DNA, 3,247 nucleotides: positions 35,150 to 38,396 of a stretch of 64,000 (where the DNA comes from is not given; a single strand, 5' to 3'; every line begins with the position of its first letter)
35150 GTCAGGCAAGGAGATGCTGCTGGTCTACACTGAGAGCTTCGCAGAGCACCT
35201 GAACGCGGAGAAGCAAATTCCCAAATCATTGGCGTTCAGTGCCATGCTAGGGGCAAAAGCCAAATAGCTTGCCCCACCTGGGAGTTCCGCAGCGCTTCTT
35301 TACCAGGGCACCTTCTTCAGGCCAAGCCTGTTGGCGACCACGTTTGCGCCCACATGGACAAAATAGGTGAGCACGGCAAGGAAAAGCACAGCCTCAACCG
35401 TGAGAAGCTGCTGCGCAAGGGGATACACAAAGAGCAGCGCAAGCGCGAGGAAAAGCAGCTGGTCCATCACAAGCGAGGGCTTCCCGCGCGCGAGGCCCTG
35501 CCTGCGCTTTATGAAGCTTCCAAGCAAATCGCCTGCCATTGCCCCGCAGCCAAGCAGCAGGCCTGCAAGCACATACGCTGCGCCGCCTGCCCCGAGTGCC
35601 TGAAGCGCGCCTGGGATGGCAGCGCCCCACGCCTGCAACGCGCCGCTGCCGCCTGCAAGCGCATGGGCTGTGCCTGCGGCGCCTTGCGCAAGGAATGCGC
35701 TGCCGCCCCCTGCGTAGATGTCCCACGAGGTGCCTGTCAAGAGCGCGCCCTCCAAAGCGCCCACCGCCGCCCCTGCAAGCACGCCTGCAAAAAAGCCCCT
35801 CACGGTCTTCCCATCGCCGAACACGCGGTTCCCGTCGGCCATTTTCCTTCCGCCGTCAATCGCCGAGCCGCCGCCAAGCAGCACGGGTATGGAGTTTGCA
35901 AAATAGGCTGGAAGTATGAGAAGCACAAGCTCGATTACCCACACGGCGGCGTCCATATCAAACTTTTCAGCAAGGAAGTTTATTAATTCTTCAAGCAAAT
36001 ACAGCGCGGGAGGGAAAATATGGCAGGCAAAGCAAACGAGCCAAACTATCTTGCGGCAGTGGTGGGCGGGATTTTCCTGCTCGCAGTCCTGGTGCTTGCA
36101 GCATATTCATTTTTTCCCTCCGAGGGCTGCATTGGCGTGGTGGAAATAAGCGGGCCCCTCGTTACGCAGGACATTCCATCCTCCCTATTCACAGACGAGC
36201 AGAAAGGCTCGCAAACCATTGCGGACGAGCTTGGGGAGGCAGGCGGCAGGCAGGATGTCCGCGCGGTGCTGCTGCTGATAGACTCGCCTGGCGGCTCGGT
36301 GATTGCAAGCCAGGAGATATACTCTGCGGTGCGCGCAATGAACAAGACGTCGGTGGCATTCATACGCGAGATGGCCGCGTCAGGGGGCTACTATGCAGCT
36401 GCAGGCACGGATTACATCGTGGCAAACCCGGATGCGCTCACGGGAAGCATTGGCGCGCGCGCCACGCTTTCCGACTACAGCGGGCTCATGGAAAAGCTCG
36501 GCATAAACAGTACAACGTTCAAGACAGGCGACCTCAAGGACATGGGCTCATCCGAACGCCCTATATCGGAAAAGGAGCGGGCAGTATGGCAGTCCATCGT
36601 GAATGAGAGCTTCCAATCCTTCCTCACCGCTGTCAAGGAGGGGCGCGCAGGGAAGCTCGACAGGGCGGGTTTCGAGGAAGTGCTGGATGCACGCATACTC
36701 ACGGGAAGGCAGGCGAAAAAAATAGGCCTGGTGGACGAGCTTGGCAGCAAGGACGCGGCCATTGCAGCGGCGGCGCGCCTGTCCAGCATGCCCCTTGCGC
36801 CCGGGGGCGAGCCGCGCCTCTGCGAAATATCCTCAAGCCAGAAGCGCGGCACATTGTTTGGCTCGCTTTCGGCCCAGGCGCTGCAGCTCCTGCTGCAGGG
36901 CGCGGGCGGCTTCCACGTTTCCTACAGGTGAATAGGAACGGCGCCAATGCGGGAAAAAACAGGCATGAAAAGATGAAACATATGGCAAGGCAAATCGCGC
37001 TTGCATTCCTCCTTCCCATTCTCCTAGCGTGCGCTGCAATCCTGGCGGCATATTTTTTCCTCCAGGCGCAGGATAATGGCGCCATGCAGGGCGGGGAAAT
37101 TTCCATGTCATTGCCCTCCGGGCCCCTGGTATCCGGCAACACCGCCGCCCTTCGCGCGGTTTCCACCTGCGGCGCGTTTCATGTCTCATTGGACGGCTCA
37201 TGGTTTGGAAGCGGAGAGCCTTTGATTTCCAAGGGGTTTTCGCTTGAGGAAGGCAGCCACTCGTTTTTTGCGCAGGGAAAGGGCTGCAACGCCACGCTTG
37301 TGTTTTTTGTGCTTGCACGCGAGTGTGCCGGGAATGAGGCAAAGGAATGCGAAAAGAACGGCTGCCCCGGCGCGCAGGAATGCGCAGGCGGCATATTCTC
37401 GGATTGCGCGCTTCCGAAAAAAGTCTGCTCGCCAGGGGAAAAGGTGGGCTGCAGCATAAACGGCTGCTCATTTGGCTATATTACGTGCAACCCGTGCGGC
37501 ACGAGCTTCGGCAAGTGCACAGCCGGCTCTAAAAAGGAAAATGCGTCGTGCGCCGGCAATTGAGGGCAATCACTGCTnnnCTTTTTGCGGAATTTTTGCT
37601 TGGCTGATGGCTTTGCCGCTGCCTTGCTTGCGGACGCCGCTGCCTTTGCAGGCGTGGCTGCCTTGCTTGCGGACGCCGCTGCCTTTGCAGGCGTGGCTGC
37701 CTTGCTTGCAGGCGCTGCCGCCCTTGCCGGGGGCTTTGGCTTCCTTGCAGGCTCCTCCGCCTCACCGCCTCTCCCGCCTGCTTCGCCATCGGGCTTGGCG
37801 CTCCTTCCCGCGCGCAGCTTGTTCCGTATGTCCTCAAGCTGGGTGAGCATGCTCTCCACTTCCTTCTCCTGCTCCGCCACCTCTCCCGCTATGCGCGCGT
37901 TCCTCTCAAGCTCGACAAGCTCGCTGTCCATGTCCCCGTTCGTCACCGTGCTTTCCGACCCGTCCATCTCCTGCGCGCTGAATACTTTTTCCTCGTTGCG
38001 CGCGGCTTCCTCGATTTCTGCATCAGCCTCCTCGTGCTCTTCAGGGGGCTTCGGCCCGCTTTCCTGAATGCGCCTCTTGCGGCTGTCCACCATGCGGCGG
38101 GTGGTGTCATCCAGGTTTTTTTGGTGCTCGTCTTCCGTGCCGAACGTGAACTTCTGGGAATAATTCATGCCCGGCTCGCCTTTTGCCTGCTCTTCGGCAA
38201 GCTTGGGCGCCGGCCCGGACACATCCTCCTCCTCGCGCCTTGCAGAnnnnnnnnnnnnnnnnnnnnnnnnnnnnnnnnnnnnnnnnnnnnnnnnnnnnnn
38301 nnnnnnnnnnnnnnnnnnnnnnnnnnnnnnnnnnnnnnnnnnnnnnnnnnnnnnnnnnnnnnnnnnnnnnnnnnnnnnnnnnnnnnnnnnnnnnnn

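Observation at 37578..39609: Surface protein with 39-bp tandem coding repeats and a histone-H1-like cytoplasmic tail, divergently paired with a pilin-like two-TM secreted protein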

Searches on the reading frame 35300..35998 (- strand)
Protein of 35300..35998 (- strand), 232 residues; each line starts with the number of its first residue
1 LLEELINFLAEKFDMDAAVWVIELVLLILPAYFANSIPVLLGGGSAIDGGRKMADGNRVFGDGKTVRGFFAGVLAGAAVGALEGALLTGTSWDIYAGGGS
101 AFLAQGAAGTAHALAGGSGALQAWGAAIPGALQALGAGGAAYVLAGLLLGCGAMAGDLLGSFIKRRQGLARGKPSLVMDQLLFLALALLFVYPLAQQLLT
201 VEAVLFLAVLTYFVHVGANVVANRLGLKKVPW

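Call 6: search_protein_families(library=pfam, proteins=[window:35300-35998:-], max_evalue=0.1)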
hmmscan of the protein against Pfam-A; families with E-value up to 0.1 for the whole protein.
window:35300-35998:- (232 aa): 3 families
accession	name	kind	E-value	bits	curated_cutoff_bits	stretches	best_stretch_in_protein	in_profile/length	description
PF01864.22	CarS-like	-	1.1e-43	149.7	22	2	141-232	86-175/175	CDP-archaeol synthase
PF01148.25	CTP_transf_1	-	0.0018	18.6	24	1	63-168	169-229/264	Cytidylyltransferase family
PF17314.7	DUF5360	-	0.026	15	25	1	6-36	89-119/127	Family of unknown function (DUF5360)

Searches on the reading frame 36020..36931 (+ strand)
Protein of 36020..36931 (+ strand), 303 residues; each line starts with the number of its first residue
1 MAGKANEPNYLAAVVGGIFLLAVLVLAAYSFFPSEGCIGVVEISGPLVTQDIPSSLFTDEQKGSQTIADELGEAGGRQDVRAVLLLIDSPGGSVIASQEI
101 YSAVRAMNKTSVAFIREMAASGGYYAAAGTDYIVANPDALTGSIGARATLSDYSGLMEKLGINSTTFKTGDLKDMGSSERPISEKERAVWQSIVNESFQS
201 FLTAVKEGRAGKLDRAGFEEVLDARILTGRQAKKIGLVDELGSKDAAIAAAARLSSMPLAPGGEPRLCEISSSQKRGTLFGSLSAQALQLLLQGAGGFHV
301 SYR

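Call 6: search_protein_families(library=pfam, proteins=[window:36020-36931:+], max_evalue=0.1)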
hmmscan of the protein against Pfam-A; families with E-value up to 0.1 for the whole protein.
window:36020-36931:+ (303 aa): 4 families
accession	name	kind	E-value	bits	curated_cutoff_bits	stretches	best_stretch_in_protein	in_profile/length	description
PF01343.23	Peptidase_S49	-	4.6e-40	137.5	24.9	1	106-255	4-151/154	Peptidase family S49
PF25145.1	NfeD1b_N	-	3.1e-08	33.8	40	1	77-143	28-94/189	NfeD1b, N-terminal domain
PF00574.28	CLP_protease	-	4e-06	27.3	20.2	1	77-130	43-96/182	Clp protease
PF01972.22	SDH_protease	-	0.00023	20.7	31.3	1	83-145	94-156/286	ClpP-like SDH-type serine proteinase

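Call 66: search_protein_families(library=ncbifam, proteins=[window:36020-36931:+], max_evalue=0.1)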
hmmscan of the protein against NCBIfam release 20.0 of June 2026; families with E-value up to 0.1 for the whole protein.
window:36020-36931:+ (303 aa): 17 families
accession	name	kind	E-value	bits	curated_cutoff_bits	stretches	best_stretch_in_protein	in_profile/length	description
TIGR00706.1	SppA_dom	equivalog_domain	1.3e-53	181.8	155.45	1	62-255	14-207/208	signal peptide peptidase SppA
TIGR00705.1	SppA_67K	equivalog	2.3e-44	151.7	311.45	1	37-256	312-526/590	signal peptide peptidase SppA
NF008195.0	PRK10949.1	equivalog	1.7e-32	112.4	746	1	58-256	343-541/618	signal peptide peptidase SppA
NF008745.0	PRK11778.1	equivalog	2.8e-16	59.6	259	1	82-252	132-301/345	protease SohB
NF045542.1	Clp_rel_HeadMat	equivalog_domain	3.3e-08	33.7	120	1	60-139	16-93/165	head maturation protease, ClpP-related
NF047768.1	Clp_like_SDH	equivalog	1.4e-05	24.7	250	1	82-144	80-142/260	SDH family Clp fold serine proteinase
NF045540.1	scaf_prot_MCP1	exception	0.00021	20.1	475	1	65-137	18-87/652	ClpP-like prohead protease/major capsid protein fusion protein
NF009205.0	PRK12553.1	subfamily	0.0035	16.9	228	1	81-124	68-111/211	ATP-dependent Clp protease proteolytic subunit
NF001368.0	PRK00277.1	subfamily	0.013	15.3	249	1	81-129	63-112/203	ATP-dependent Clp protease proteolytic subunit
TIGR00493.1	clpP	equivalog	0.015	15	308.6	1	80-129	57-107/192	ATP-dependent Clp endopeptidase proteolytic subunit ClpP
NF051848.1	EnCoAHydtEchA19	equivalog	0.032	13.8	400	0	221-255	160-194/258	enoyl-CoA hydratase EchA19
NF004796.0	PRK06144.1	subfamily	0.035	13.6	272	0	221-253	168-199/262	enoyl-CoA hydratase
NF006100.0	PRK08252.1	subfamily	0.036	13.6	282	0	218-256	153-191/254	crotonase/enoyl-CoA hydratase family protein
NF011091.0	PRK14514.1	equivalog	0.04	13.5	361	1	83-121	87-125/221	ATP-dependent Clp endopeptidase proteolytic subunit ClpP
TIGR01929.1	menB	equivalog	0.062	12.8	342.7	0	74-146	63-135/259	1,4-dihydroxy-2-naphthoyl-CoA synthase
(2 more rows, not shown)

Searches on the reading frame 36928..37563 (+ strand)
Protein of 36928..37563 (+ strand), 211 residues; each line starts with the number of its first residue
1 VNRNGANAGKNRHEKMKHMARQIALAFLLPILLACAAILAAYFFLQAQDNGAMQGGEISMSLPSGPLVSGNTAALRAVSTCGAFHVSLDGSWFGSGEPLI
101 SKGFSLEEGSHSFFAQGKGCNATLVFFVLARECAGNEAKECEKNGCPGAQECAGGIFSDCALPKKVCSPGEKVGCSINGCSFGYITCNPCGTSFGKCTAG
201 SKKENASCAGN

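Call 6: search_protein_families(library=pfam, proteins=[window:36928-37563:+], max_evalue=0.1)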
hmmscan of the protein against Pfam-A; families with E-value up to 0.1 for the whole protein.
window:36928-37563:+ (211 aa): 0 families

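Call 66: search_protein_families(library=ncbifam, proteins=[window:36982-37563:+], max_evalue=0.1)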
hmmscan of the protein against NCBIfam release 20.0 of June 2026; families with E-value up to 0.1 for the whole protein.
window:36982-37563:+ (193 aa): 0 families

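Call 67: search_protein_families(library=padloc, proteins=[window:36982-37563:+], max_evalue=0.1)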
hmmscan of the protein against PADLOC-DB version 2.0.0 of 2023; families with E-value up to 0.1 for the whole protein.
window:36982-37563:+ (193 aa): 0 families

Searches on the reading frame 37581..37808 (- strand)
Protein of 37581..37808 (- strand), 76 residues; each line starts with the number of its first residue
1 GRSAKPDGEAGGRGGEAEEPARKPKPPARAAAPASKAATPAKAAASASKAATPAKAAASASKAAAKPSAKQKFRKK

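Call 89: search_solved_structures(query=window:37581-37808:-, max_evalue=10)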
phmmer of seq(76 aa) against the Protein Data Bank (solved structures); distinct sequences matched with E-value up to 10: 0.

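Call 90: search_protein_families(library=pfam, proteins=[window:37581-37808:-], max_evalue=10)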
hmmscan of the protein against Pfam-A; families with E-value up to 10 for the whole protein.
seq(76 aa): 1 family
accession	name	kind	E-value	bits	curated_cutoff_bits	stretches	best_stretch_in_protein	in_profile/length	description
PF12764.12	Gly-rich_Ago1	-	0.37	11.9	25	1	5-71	18-83/108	Glycine-rich region of argonaut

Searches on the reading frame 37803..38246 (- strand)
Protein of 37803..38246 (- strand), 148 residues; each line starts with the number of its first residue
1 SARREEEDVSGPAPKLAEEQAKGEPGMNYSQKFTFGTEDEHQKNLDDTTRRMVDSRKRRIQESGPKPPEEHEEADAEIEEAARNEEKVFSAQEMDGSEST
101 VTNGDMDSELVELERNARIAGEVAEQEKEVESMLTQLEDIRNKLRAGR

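Call 90: search_protein_families(library=pfam, proteins=[window:37803-38246:-], max_evalue=10)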
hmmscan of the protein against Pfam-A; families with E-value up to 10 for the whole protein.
seq(148 aa): 2 families
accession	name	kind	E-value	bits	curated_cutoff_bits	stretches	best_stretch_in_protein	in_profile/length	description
PF02978.25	SRP_SPB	-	0.097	13.5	27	1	109-142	56-89/91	Signal peptide binding domain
PF20270.3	CATRA-C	-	1.3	10.1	24.6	1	105-144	50-89/137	CASPASE and TPR Repeat-Associated C-terminal domain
